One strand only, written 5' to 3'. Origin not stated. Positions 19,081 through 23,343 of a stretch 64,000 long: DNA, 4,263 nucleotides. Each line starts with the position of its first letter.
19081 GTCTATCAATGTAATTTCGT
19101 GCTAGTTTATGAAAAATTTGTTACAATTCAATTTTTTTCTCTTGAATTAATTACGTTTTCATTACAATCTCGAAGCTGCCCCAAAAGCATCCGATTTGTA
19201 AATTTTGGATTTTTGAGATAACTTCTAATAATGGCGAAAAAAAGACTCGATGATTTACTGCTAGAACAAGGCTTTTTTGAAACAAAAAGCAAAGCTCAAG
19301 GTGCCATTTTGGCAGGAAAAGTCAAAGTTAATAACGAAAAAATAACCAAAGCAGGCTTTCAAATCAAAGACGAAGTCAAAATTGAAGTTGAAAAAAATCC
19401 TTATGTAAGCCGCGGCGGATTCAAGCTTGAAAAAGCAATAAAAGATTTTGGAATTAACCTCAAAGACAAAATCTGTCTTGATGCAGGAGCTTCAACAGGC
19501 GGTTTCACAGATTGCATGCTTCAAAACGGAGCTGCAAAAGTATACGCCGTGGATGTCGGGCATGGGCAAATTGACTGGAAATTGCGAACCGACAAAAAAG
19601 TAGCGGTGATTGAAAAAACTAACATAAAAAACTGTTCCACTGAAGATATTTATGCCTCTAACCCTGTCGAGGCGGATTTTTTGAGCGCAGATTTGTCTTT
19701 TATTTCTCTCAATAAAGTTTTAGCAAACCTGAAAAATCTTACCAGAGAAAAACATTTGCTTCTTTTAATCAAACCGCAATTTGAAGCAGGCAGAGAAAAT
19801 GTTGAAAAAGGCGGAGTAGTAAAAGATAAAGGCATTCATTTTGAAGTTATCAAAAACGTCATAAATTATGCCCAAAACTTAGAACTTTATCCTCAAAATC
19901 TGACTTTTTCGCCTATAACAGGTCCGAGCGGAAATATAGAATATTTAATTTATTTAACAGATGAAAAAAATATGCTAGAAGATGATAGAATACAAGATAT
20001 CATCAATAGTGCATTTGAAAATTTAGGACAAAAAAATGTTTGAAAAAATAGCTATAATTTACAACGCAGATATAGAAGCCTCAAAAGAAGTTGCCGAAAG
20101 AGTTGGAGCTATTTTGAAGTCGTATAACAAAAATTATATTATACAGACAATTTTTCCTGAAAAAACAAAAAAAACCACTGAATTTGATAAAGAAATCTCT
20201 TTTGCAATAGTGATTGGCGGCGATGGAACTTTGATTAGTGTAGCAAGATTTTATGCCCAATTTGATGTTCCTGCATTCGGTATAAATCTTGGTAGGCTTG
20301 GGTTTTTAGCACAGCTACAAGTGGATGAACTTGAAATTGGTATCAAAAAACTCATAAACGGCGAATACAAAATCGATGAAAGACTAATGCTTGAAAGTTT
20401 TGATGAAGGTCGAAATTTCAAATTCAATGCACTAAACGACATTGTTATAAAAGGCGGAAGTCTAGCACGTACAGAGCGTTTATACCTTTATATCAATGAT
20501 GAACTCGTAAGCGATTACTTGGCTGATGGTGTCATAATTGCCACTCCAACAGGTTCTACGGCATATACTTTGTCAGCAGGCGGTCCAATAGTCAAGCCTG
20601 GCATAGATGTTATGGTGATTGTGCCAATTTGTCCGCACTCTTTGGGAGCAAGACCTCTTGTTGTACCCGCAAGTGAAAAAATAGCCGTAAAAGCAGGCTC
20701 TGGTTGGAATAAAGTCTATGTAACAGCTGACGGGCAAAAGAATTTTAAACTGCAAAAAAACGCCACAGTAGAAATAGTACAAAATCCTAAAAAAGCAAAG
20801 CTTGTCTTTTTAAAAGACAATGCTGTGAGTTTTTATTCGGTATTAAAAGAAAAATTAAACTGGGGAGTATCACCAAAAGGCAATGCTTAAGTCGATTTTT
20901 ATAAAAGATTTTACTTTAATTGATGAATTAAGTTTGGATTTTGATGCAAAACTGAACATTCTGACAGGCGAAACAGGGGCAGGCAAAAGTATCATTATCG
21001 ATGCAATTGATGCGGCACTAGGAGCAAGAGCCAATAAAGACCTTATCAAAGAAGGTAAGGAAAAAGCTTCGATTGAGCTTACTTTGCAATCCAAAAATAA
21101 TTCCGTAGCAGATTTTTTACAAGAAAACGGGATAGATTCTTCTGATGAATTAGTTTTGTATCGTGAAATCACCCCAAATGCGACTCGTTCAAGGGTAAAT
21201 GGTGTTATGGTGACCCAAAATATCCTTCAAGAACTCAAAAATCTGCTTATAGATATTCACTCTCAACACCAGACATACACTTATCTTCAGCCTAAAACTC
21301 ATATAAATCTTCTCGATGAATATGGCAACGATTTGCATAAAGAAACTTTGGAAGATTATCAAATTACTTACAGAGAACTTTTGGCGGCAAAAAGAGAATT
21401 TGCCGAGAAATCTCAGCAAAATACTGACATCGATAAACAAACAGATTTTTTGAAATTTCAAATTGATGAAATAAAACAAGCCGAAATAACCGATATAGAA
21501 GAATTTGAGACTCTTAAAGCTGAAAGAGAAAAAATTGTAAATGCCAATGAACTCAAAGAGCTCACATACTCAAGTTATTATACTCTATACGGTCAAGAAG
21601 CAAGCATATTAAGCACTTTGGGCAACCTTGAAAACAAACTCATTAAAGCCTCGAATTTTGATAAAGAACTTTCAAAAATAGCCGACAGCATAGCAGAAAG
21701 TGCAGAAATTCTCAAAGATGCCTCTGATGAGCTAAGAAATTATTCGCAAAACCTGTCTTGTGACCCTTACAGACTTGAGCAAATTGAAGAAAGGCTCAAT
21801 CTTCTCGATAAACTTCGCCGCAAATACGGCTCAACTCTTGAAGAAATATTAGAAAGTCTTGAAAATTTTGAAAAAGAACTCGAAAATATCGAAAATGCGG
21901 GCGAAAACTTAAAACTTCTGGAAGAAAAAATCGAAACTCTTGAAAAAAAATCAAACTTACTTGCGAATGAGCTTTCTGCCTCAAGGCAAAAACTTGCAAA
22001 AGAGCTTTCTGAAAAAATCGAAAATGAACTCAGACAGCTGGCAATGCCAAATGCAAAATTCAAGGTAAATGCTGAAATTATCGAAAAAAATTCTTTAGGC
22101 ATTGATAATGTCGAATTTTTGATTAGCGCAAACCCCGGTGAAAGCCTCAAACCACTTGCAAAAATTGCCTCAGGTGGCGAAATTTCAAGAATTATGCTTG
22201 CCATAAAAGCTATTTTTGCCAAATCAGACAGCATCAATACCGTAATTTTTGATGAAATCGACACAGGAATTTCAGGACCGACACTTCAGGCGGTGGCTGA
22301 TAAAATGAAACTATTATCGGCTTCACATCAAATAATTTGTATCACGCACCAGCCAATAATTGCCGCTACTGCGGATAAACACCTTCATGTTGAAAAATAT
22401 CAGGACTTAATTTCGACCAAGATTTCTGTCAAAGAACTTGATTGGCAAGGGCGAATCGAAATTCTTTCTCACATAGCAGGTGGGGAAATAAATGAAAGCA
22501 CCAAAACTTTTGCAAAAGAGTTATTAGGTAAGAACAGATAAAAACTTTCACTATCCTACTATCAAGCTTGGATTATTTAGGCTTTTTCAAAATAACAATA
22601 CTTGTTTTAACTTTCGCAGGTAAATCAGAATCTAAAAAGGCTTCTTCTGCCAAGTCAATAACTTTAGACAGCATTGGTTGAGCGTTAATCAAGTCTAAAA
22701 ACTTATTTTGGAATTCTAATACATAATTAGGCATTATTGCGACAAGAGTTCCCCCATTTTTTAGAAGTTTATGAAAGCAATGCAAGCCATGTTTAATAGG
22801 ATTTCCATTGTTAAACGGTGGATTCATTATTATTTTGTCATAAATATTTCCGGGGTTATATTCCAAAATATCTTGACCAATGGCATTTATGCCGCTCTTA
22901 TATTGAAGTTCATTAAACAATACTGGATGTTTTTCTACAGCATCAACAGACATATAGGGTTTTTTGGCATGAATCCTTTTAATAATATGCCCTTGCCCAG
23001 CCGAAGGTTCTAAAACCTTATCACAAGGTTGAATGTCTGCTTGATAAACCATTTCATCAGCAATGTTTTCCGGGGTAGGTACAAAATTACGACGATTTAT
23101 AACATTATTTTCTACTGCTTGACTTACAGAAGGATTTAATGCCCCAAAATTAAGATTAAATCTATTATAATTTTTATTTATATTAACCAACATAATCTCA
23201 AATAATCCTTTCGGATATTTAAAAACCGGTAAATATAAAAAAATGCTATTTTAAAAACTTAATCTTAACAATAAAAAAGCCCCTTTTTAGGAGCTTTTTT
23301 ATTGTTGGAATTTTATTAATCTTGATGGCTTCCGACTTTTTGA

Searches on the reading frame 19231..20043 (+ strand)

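Call 73: search_protein_families(library=pfam, proteins=[window:19231-20043:+], max_evalue=0.00001)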
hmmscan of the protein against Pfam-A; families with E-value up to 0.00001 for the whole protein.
window:19231-20043:+ (270 aa): 2 families
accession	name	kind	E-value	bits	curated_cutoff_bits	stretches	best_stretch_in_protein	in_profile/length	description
PF01728.25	FtsJ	-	3.4e-45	154.6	24.1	1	58-242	1-179/181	FtsJ-like methyltransferase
PF01479.30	S4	-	2.7e-12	46.6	22.8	1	5-47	2-44/48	S4 domain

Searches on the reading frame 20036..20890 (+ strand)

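Call 73: search_protein_families(library=pfam, proteins=[window:20036-20890:+], max_evalue=0.00001)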
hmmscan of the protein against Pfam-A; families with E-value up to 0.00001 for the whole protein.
window:20036-20890:+ (284 aa): 2 families
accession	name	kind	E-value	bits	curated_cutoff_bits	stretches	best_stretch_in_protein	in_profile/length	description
PF20143.4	NAD_kinase_C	-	2.6e-35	121.3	23.7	1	133-257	1-124/126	ATP-NAD kinase C-terminal domain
PF01513.26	NAD_kinase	-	1.4e-14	54.9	25.5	1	42-111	60-130/130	ATP-NAD kinase N-terminal domain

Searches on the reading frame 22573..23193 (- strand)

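Call 73: search_protein_families(library=pfam, proteins=[window:22573-23193:-], max_evalue=0.00001)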
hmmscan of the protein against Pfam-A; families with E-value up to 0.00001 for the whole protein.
window:22573-23193:- (206 aa): 1 family
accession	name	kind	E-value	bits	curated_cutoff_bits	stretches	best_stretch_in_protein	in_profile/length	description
PF00398.26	RrnaAD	-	8.8e-06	25.4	24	0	42-118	16-94/263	Ribosomal RNA adenine dimethylase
